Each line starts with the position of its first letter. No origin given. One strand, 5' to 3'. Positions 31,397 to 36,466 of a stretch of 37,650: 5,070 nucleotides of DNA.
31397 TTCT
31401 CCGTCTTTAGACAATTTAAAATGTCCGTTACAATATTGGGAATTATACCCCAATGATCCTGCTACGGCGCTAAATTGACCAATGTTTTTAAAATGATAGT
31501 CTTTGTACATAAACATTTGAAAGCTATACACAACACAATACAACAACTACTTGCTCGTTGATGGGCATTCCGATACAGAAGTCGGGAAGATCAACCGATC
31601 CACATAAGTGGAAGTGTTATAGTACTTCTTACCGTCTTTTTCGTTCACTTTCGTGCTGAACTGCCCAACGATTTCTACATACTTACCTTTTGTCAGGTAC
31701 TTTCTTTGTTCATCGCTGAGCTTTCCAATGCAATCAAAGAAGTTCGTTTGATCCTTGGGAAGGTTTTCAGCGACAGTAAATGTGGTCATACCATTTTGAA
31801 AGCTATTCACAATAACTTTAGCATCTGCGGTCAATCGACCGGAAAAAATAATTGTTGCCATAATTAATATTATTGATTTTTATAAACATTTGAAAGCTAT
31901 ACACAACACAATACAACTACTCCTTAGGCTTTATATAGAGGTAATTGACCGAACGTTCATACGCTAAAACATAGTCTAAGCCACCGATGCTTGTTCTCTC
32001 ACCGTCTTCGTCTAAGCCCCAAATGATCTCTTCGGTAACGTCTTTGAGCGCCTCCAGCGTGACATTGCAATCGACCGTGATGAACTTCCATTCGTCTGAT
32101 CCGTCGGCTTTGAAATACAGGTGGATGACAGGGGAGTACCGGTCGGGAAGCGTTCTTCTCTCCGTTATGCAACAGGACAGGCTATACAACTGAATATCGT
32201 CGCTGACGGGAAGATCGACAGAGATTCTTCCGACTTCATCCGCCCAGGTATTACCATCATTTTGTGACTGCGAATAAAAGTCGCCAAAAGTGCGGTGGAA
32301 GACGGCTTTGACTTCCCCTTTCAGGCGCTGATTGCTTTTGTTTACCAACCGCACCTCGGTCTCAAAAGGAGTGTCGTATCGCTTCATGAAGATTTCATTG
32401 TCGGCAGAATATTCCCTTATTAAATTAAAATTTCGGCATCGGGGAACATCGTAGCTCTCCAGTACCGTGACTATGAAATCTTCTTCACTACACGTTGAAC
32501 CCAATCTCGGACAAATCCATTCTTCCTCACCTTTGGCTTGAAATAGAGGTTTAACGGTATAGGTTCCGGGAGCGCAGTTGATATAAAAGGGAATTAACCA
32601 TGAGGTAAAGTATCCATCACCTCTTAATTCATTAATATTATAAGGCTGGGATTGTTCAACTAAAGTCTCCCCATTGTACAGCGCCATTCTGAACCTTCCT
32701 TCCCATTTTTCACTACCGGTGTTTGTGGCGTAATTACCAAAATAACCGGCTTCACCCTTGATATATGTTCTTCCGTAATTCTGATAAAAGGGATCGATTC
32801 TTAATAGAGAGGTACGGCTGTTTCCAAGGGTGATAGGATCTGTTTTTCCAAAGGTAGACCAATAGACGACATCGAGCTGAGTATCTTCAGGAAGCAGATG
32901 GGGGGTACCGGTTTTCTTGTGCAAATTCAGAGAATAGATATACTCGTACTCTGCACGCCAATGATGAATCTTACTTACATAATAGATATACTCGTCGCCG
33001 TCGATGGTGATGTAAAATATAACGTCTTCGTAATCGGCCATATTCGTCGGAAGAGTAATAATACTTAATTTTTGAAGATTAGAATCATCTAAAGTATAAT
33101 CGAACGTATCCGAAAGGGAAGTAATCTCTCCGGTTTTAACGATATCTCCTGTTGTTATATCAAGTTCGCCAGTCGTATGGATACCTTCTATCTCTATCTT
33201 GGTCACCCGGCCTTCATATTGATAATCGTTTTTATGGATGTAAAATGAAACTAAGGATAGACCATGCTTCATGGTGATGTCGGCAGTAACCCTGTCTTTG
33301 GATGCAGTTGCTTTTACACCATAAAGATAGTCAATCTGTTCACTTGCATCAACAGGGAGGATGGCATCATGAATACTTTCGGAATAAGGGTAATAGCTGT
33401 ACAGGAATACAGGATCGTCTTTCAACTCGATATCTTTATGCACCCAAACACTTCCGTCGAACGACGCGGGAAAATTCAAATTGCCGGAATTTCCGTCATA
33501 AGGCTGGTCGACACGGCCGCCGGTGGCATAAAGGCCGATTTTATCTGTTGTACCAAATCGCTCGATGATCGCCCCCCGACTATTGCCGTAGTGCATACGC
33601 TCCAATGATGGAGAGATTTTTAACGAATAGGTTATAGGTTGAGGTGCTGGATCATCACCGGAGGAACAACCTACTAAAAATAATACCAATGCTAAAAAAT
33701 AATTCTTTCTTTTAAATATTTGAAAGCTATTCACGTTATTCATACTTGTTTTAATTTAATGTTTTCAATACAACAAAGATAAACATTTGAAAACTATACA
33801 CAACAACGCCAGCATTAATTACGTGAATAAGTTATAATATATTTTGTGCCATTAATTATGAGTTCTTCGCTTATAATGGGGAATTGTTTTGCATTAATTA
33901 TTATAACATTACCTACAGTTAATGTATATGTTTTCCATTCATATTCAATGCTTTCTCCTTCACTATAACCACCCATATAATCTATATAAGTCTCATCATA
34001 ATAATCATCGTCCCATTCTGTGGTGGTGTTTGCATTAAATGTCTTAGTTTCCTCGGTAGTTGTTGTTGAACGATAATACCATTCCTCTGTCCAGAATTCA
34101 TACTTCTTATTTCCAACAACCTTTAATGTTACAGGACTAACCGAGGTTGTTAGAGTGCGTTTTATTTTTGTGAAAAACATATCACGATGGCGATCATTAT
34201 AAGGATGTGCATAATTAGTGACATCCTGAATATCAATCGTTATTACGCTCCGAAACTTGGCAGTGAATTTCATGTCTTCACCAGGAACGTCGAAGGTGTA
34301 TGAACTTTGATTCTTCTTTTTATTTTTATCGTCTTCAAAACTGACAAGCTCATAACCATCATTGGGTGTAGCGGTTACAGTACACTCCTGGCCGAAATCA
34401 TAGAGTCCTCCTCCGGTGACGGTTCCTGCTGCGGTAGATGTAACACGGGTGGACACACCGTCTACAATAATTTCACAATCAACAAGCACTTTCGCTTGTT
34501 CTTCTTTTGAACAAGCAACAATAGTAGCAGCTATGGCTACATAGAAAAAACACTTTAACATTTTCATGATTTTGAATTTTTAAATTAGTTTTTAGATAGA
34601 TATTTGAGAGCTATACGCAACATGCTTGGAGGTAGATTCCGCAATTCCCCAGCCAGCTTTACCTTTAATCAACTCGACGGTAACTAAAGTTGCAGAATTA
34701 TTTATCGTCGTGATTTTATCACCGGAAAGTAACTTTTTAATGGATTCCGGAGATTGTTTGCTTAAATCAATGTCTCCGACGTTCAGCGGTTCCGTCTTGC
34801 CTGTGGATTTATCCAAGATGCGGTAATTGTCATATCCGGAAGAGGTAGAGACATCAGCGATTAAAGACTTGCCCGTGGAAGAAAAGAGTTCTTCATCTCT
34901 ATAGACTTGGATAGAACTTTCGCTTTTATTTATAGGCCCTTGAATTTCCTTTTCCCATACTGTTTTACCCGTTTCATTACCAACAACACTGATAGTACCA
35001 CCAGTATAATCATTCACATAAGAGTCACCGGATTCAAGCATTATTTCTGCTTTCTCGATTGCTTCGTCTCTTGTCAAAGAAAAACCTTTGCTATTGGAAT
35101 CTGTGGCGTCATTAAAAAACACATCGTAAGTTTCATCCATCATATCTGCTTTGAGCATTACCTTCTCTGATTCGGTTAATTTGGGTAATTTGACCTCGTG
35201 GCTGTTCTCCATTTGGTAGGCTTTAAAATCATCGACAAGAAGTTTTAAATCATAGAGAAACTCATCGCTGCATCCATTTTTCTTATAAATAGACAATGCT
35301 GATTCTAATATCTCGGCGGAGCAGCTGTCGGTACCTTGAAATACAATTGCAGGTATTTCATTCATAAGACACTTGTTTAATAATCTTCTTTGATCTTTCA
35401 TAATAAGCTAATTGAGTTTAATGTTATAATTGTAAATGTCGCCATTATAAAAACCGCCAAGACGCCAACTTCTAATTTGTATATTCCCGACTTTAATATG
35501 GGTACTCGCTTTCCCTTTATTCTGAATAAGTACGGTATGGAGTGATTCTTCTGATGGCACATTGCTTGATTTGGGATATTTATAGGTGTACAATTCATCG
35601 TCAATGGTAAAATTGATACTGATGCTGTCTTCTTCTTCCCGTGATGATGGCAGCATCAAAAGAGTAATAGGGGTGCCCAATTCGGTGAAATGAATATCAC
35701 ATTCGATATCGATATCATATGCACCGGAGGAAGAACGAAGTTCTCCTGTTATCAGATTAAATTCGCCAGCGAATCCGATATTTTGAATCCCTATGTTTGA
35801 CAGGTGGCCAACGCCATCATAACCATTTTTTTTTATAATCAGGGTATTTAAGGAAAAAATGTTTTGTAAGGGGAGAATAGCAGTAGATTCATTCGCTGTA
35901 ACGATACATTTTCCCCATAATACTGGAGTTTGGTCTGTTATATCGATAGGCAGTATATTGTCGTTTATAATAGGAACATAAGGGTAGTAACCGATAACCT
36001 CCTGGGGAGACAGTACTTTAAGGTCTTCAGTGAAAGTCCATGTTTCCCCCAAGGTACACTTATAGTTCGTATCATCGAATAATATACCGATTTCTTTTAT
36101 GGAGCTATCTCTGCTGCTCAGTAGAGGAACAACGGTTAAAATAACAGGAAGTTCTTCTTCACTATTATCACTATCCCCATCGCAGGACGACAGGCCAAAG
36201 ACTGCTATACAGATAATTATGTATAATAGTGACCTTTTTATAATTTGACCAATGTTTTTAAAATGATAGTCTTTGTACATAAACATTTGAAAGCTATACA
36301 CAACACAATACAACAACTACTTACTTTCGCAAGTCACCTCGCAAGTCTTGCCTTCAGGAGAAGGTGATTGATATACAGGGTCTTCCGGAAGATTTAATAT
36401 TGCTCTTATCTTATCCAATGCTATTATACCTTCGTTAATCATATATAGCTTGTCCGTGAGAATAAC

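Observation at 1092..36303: A plasmid-wide ~24-nt motif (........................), at least 15 copies, always co-directional with the next gene and filling stop-to-start gaps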

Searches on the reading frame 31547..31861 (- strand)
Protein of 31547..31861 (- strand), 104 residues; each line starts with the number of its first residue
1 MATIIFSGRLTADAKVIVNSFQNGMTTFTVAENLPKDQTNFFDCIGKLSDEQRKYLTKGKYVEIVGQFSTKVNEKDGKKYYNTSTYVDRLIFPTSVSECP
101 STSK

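Call 35: search_protein_families(library=pfam, max_evalue=0.01, proteins=[window:31547-31861:-])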
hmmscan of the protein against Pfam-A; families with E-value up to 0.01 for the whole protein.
window:31547-31861:- (104 aa): 1 family
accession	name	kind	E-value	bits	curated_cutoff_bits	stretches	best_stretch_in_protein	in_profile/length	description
PF00436.31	SSB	-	2.4e-07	31.2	26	1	2-90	2-101/104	Single-strand binding protein family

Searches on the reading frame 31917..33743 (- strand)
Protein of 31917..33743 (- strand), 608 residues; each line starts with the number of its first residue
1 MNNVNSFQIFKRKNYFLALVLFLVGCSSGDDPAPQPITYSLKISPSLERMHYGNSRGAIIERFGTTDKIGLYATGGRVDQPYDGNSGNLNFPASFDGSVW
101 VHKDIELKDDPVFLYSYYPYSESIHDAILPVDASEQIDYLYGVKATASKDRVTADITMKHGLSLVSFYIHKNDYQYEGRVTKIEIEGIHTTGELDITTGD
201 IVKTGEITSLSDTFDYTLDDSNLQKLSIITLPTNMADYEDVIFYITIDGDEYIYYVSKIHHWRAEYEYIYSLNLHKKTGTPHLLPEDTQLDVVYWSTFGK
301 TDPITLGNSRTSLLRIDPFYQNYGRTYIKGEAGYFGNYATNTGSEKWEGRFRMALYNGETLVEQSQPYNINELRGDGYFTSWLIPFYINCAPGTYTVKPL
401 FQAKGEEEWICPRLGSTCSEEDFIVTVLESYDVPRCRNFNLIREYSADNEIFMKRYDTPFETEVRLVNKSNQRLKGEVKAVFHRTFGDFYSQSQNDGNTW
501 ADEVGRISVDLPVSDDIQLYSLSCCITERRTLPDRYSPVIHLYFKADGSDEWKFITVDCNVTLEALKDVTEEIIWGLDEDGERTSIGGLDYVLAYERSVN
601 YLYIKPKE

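Call 35: search_protein_families(library=pfam, max_evalue=0.01, proteins=[window:31917-33743:-])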
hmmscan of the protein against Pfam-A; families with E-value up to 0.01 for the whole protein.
window:31917-33743:- (608 aa): 1 family
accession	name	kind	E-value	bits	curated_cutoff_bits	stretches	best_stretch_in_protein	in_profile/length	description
PF13149.12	Mfa_like_1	-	3.7e-25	89.8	27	1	60-279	5-236/246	Fimbrillin-like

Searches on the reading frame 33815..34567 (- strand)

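Call 35: search_protein_families(library=pfam, max_evalue=0.01, proteins=[window:33815-34567:-])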
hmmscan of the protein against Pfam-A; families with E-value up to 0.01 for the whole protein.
window:33815-34567:- (250 aa): 1 family
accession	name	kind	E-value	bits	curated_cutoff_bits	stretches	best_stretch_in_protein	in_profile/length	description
PF18998.6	Flg_new_2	-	1.9e-15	57.1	23.6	1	39-107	2-71/73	Divergent InlB B-repeat domain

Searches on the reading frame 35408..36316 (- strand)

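Call 35: search_protein_families(library=pfam, max_evalue=0.01, proteins=[window:35408-36316:-])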
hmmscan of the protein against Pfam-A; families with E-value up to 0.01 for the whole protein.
window:35408-36316:- (302 aa): 1 family
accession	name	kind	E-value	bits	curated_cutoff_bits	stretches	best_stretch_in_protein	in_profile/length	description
PF13149.12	Mfa_like_1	-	1.5e-08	35.4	27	1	80-284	32-246/246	Fimbrillin-like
